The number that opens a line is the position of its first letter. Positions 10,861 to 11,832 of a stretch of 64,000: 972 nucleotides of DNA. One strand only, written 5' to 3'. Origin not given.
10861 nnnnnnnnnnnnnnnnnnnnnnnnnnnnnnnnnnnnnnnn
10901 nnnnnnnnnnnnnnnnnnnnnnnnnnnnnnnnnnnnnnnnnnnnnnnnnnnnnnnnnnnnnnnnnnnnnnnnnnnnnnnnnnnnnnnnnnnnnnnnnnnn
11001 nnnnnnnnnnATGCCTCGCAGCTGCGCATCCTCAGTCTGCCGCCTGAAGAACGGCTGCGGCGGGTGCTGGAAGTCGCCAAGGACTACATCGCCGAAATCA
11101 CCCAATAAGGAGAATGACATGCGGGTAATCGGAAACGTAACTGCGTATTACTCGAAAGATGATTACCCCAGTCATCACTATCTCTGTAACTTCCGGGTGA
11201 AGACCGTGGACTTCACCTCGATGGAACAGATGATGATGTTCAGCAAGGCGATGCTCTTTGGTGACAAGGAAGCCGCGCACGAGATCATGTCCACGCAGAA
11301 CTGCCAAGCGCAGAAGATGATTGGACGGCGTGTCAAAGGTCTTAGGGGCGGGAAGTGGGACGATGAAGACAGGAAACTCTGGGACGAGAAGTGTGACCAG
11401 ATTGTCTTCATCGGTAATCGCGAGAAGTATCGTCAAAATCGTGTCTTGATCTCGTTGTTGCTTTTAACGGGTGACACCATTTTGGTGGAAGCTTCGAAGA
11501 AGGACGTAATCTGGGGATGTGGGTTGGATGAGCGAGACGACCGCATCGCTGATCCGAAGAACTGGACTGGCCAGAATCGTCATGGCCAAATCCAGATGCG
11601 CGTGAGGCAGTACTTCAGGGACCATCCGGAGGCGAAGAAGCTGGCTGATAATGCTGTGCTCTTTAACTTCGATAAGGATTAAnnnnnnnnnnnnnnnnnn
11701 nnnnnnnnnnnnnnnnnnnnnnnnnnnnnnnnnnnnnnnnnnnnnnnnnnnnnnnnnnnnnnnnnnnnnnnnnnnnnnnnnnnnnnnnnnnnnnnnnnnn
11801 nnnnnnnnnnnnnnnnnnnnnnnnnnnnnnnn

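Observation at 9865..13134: Nucleotide and ADP-ribose processing island: MazG-like, then NADAR, Zn-ribbon protein and DHH/DHHA1 phosphoesterase in a row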

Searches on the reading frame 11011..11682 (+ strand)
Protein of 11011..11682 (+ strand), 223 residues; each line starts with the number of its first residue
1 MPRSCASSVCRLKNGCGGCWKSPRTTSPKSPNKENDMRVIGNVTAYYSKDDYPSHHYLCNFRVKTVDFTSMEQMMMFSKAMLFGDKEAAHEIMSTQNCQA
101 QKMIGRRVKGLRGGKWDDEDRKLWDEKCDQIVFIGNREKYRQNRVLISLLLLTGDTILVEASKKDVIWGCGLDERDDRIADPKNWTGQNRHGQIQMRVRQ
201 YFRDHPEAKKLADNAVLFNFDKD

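Call 3: search_protein_families(library=pfam, max_evalue=0.1, proteins=[window:11011-11682:+])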
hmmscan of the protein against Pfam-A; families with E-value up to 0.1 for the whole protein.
window:11011-11682:+ (223 aa): 1 family
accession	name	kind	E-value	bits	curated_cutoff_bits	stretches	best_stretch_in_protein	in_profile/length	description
PF08719.17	NADAR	-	3.2e-36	125.5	35.1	1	55-202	15-162/163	NADAR domain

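Call 4: search_protein_families(library=phrogs, max_evalue=0.01, proteins=[window:11011-11682:+])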
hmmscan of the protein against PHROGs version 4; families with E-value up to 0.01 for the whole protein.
window:11011-11682:+ (223 aa): 1 family
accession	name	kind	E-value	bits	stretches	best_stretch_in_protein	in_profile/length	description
phrog_1017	-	unknown function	4.3e-37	128.7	1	37-210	2-160/170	-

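Call 7: search_dna_similar(query=window:11116-11682:+, collection=phages, mode=protein, max_rows=30)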
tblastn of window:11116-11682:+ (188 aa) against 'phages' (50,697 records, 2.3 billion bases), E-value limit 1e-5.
Records with a match: 702; places in all: 702; records where one place covers at least 80% of the query: 519.
Best place of each record, by identity: <60% 702.
By first word of the organism name: Staphylococcus 230; Escherichia 114; Listeria 54; Enterococcus 47; Bacillus 46; Klebsiella 36; Xanthomonas 20; Cronobacter 15; Prevotella 15; Salmonella 14; and 29 more.
By host as written in the record: Staphylococcus aureus 84; - 72; Listeria monocytogenes 43; Escherichia coli 30; Escherichia coli K-12 MG1655 18; Prevotella sp. 15; Staphylococcus sp. 15; Klebsiella pneumoniae 14; and 199 more.
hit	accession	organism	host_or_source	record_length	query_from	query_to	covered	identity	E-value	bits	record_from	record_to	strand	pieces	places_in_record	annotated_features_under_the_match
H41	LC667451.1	Burkholderia phage FLC9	Burkholderia glumae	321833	2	168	89%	46.1%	2e-39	147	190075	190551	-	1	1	hypothetical protein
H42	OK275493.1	Xanthomonas phage MET13-T1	Xanthomonas sp.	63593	19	165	78%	44.2%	6e-29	117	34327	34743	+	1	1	hypothetical protein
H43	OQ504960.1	Pseudomonas phage ZQG1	Stutzerimonas stutzeri NCTC10475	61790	19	169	80%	42.4%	1e-28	116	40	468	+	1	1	GTP cyclohydrolase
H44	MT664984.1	Xanthomonas phage Xp12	Xanthomonas oryzae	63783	19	165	78%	43.5%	1e-28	117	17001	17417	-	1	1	hypothetical protein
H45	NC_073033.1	Xanthomonas phage Xp12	Xanthomonas oryzae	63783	19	165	78%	43.5%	1e-28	117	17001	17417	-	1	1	hypothetical protein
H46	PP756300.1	Xanthomonas phage vB_XeuM-YB23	Xanthomonas euvesicatoria KACC 18468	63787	19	165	78%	43.5%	1e-28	117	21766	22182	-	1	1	hypothetical protein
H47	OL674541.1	Stenotrophomonas phage vB_SmaS-AXL_1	Stenotrophomonas maltophilia D1585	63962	19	165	78%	43.5%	4e-28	115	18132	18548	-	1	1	YbiA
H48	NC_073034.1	Stenotrophomonas phage vB_SmaS-AXL_1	Stenotrophomonas maltophilia D1585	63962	19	165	78%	43.5%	4e-28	115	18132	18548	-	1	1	YbiA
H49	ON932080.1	Xanthomonas phage vB_Xar_IVIA-DoCa6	Xanthomonas arboricola pv. juglandis ...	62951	19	165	78%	43.5%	6e-28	115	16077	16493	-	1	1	hypothetical protein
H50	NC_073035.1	Xanthomonas phage vB_Xar_IVIA-DoCa6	Xanthomonas arboricola pv. juglandis ...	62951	19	165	78%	43.5%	6e-28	115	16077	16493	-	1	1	hypothetical protein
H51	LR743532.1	Xanthomonas phage Bosa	Phage obtained from sewage water ...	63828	19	165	78%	42.9%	2e-27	113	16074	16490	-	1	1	Uncharacterized protein COG3236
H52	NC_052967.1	Xanthomonas phage Bosa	Phage obtained from sewage water ...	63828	19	165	78%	42.9%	2e-27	113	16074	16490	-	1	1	Uncharacterized protein COG3236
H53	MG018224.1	Stenotrophomonas phage DLP4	Stenotrophomonas maltophilia D1585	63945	19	165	78%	42.9%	2e-27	113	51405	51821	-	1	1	YbiA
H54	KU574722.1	Pectobacterium phage vB_PcaM_CBB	Pectobacterium carotovorum subsp. ...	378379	11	173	87%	38.0%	1e-24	105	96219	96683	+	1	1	GTP cyclohydrolase | hypothetical protein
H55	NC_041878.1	Pectobacterium phage vB_PcaM_CBB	Pectobacterium carotovorum subsp. ...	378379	11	173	87%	38.0%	1e-24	105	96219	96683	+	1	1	GTP cyclohydrolase | hypothetical protein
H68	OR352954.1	Escherichia phage AV124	Escherichia coli ESBL033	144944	2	158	84%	37.9%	6e-21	95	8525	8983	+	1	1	GTP cyclohydrolase II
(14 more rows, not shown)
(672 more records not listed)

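Call 23: search_solved_structures(query=window:11119-11682:+, max_evalue=0.01, show_alignments=3)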
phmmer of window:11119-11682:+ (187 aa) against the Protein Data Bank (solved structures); distinct sequences matched with E-value up to 0.01: 2.
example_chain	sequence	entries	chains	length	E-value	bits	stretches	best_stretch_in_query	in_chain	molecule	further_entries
8bau_A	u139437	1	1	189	2.8e-06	30.4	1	15-137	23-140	NADAR domain-containing protein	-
2b3w_A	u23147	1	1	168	0.00038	23.4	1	10-136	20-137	Hypothetical protein ybiA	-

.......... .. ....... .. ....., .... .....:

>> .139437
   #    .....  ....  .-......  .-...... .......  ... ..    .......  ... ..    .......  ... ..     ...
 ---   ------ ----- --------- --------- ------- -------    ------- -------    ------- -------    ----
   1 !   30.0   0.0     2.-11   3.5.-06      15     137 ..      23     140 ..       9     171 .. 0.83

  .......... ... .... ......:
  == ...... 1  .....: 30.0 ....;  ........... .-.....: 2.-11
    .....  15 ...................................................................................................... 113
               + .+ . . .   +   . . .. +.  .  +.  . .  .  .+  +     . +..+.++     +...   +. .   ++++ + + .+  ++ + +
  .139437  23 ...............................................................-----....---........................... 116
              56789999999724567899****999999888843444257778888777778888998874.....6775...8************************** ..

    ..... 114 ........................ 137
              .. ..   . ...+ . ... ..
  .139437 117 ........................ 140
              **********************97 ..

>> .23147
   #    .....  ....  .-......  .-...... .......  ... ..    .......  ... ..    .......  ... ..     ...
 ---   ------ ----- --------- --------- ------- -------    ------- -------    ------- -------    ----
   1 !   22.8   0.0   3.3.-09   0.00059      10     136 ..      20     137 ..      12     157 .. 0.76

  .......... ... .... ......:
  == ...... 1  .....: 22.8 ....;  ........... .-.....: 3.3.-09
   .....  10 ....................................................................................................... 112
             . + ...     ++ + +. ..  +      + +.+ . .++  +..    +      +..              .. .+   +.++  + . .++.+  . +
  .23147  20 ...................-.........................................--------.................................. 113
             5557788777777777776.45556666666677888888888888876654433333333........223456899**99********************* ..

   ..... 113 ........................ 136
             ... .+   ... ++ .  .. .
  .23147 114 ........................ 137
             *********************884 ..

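Call 78: search_protein_families(library=ncbifam, max_evalue=0.1, proteins=[window:11119-11682:+])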
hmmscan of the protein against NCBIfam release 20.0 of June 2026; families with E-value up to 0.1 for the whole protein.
window:11119-11682:+ (187 aa): 2 families
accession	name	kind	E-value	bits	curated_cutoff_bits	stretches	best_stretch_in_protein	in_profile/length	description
TIGR02464.1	ribofla_fusion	equivalog_domain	2.9e-34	118.6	73.7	1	15-165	11-151/153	riboflavin biosynthesis intermediates N-glycosidase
NF053876.1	DS32_2_antiphage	equivalog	8.8e-08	31.5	240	1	54-173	57-162/181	NADAR family anti-phage protein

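Call 79: search_protein_families(library=padloc, max_evalue=0.01, proteins=[window:11119-11682:+])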
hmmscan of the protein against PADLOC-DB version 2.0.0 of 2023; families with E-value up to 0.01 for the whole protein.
window:11119-11682:+ (187 aa): 1 family
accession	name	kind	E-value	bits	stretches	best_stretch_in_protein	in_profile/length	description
PDLC04643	PDC-M42C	-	6.2e-36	122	1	15-165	14-156/158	-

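Call 124: get_annotated_region(hit=H68, flank=1500)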
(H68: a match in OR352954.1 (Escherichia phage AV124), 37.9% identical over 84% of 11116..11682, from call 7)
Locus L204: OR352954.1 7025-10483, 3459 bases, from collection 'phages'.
description: Escherichia phage AV124, partial genome.
organism: Escherichia phage AV124 (NCBI taxid 3077269)
taxonomy: Viruses; Duplodnaviria; Heunggongvirae; Uroviricota; Caudoviricetes; Vequintavirinae; Mydovirus
host: Escherichia coli ESBL033; source: wastewater; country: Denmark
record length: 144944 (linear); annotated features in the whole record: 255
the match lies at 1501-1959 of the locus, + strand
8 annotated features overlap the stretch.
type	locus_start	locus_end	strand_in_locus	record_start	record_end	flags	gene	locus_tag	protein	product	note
CDS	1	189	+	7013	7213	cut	-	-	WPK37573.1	hypothetical protein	-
CDS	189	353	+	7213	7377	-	-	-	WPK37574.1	hypothetical protein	-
CDS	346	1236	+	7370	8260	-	-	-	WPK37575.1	putative transposase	putative transposase (ACLAME 33)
CDS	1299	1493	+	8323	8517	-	-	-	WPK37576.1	hypothetical protein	-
CDS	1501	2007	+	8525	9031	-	-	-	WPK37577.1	GTP cyclohydrolase II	Uncharacterized domain COG3236 / GTP cyclohydrolase II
CDS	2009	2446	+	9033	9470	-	-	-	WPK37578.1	homing endonuclease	-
CDS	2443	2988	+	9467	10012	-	-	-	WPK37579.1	homing endonuclease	-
CDS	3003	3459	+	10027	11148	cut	-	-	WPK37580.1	hypothetical protein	-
